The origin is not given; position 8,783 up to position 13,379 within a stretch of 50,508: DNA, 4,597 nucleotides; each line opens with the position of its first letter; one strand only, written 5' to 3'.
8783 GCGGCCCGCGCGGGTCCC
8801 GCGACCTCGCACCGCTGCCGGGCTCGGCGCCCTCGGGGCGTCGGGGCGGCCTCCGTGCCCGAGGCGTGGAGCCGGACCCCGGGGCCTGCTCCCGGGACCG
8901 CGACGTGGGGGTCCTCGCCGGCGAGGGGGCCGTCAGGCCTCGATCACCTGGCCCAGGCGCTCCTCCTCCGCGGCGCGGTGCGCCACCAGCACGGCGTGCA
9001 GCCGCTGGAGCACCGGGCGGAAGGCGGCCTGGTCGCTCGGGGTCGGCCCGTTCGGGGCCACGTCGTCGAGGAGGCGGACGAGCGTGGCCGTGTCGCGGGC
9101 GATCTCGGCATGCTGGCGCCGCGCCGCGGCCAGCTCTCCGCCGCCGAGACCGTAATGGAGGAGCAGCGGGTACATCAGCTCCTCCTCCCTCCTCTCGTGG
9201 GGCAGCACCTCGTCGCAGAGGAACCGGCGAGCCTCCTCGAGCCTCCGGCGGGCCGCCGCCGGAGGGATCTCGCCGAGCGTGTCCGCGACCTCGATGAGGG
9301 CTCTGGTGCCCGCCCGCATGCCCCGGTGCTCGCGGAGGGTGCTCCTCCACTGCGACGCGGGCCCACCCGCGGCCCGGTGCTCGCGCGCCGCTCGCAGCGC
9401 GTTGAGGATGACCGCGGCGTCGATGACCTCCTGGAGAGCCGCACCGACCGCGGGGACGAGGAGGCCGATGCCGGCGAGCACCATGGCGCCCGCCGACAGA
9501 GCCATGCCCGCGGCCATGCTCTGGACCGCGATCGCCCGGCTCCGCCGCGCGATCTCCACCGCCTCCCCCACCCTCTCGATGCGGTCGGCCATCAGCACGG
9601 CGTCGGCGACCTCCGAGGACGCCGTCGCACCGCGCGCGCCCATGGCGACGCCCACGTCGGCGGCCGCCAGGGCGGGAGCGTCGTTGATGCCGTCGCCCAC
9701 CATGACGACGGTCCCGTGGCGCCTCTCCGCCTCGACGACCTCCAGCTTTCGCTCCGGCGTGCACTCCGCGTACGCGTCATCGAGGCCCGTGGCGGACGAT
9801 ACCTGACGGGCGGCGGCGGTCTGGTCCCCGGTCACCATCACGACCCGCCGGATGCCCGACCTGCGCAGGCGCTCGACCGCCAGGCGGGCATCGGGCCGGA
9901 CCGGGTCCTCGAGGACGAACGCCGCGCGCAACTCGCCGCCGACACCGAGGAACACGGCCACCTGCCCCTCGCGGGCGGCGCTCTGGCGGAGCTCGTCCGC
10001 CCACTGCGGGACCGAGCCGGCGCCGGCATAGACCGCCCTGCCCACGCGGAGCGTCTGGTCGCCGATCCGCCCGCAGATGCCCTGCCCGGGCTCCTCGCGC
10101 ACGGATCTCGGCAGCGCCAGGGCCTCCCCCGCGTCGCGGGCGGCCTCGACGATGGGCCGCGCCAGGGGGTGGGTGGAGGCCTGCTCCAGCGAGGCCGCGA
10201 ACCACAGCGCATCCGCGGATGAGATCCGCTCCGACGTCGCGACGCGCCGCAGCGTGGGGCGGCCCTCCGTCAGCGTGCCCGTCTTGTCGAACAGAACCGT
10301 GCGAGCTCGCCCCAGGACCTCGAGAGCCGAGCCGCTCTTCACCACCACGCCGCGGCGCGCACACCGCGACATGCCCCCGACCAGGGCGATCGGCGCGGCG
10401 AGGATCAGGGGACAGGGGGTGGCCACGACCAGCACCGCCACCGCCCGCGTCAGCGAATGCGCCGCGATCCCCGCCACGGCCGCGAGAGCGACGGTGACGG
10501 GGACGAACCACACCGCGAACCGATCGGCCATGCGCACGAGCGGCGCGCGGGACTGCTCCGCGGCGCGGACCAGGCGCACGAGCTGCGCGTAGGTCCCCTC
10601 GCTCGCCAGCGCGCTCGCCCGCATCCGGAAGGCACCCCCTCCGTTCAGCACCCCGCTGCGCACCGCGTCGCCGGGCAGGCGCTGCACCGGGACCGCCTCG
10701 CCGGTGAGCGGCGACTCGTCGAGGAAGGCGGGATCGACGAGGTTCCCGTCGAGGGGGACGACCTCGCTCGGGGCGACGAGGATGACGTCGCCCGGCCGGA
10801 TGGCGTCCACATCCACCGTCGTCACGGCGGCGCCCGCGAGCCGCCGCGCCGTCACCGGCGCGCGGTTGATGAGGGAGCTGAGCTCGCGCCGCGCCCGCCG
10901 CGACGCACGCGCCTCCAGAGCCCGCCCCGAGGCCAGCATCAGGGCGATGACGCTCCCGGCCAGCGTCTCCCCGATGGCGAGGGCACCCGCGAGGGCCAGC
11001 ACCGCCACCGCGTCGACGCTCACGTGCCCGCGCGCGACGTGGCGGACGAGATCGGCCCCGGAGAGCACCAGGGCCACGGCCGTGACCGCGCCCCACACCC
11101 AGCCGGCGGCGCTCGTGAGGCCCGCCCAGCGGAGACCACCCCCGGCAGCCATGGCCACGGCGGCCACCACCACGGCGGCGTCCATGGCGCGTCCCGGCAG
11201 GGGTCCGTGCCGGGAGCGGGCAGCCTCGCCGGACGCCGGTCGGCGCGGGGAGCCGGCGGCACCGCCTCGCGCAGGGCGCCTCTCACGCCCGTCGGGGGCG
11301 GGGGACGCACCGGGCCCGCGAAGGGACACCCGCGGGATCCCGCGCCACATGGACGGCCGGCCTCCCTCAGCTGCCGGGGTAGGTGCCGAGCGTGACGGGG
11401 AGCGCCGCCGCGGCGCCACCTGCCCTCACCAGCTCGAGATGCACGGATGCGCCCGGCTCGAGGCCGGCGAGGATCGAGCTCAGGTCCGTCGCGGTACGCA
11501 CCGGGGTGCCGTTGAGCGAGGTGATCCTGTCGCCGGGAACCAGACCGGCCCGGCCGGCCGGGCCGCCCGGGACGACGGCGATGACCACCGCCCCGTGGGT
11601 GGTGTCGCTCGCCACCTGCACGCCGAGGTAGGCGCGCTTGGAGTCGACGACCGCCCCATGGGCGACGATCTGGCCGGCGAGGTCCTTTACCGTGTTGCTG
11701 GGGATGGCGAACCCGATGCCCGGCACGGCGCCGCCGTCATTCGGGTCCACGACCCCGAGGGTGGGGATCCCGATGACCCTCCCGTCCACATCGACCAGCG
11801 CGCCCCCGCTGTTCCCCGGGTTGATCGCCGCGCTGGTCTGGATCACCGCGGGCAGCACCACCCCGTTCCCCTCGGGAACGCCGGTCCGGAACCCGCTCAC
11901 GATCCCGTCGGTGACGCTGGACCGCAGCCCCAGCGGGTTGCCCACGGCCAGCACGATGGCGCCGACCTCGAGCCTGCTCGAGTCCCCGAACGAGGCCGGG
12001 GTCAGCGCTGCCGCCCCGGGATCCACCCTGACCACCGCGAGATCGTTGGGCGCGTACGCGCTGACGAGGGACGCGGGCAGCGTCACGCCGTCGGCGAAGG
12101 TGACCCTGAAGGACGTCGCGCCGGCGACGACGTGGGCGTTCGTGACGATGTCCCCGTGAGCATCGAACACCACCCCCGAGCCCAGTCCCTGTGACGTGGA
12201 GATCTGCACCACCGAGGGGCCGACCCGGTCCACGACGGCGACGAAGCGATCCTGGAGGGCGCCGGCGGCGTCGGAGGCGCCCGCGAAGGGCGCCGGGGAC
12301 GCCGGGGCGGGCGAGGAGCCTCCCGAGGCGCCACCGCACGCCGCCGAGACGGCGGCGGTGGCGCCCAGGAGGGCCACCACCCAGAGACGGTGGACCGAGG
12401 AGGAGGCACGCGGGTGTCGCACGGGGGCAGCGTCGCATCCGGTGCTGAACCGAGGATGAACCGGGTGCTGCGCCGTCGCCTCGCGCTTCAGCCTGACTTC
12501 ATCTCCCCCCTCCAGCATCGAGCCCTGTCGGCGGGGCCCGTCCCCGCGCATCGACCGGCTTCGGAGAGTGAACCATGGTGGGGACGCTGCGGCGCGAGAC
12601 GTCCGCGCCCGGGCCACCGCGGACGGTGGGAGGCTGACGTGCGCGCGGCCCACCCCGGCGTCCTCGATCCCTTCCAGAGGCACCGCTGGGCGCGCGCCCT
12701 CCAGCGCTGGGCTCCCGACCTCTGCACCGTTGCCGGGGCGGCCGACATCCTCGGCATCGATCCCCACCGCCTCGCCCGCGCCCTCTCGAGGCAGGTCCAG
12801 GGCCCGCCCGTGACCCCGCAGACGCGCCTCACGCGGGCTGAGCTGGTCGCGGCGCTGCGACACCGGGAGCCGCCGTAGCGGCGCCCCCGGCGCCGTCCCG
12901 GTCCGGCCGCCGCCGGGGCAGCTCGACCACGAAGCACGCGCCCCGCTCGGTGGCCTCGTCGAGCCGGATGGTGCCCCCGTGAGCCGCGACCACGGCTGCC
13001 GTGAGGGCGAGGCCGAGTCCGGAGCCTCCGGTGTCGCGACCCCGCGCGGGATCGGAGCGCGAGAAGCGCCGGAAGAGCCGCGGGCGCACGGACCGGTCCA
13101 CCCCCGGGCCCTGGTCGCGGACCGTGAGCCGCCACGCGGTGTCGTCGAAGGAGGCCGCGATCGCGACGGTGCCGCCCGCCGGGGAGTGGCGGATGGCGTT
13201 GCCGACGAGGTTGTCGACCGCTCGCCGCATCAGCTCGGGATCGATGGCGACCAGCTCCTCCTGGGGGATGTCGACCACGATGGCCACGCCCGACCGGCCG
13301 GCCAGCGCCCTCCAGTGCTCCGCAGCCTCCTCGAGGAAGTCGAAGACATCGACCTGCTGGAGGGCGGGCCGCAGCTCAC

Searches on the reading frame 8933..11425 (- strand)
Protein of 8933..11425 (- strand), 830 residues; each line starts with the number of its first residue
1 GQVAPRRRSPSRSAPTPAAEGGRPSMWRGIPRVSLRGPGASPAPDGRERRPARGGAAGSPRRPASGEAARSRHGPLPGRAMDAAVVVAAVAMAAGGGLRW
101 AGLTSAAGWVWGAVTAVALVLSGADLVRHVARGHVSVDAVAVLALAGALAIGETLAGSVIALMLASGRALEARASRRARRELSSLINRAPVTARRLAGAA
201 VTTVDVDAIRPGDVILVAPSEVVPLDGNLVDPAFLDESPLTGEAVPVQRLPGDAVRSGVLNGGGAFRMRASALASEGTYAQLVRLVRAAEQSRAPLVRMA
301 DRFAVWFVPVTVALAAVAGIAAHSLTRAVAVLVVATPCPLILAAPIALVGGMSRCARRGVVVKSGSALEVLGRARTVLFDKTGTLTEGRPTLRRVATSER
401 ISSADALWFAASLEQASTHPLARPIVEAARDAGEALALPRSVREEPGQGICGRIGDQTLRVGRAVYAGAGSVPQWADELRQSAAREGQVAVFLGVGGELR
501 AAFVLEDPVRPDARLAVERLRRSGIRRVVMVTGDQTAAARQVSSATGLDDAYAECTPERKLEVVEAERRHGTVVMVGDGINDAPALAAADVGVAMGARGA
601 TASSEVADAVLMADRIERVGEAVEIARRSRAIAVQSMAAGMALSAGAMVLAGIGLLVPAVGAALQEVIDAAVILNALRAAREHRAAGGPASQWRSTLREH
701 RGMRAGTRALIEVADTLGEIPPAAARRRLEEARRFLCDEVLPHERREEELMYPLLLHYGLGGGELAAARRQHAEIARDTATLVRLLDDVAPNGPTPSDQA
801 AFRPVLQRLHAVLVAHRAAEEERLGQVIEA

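Call 35: search_protein_families(library=pfam, proteins=[window:8933-11425:-], max_evalue=0.00001)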
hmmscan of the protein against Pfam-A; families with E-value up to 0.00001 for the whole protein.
window:8933-11425:- (830 aa): 3 families
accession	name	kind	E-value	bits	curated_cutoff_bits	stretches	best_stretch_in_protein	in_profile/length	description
PF00122.25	E1-E2_ATPase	-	3e-41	141.4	28.1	1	189-358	3-181/181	E1-E2 ATPase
PF00702.32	Hydrolase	-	1.7e-30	107.3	26.4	1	375-590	2-191/191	haloacid dehalogenase-like hydrolase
PF01814.28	Hemerythrin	-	2.7e-15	57.4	25.3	1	698-825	8-124/127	Hemerythrin HHE cation binding domain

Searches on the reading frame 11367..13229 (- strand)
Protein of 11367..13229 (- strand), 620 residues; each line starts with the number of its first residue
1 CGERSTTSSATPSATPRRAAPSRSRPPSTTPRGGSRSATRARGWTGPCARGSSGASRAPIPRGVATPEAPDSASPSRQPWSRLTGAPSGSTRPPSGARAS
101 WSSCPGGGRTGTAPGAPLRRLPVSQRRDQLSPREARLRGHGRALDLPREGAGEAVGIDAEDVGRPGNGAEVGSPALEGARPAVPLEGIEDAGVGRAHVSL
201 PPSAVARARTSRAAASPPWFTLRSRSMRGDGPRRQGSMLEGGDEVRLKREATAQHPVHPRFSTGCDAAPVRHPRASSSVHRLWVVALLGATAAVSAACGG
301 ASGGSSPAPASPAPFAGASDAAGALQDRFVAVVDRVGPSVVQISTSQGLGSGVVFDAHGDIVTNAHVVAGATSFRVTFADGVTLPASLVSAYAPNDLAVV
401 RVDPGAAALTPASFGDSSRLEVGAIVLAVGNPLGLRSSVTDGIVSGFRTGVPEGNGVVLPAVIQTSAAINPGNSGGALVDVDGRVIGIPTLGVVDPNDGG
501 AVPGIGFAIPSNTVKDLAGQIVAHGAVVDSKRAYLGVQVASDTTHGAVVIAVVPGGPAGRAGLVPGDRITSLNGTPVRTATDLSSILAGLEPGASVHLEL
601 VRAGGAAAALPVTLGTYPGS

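Call 35: search_protein_families(library=pfam, proteins=[window:11367-13229:-], max_evalue=0.00001)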
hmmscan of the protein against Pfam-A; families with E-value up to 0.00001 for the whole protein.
window:11367-13229:- (620 aa): 5 families
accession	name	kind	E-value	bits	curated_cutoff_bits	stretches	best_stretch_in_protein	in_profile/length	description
PF13365.12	Trypsin_2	-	3.5e-30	106.1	27.6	1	350-488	1-144/144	Trypsin-like peptidase domain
PF17820.7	PDZ_6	-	1.2e-13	51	27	1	548-602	1-54/54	PDZ domain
PF13180.12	PDZ_2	-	4.7e-13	49.7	27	1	534-604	2-71/80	PDZ domain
PF00595.29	PDZ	-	8.7e-12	45.7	23.2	1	530-600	7-80/81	PDZ domain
PF00089.32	Trypsin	-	1.7e-11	44.8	20.6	1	338-516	13-218/220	Trypsin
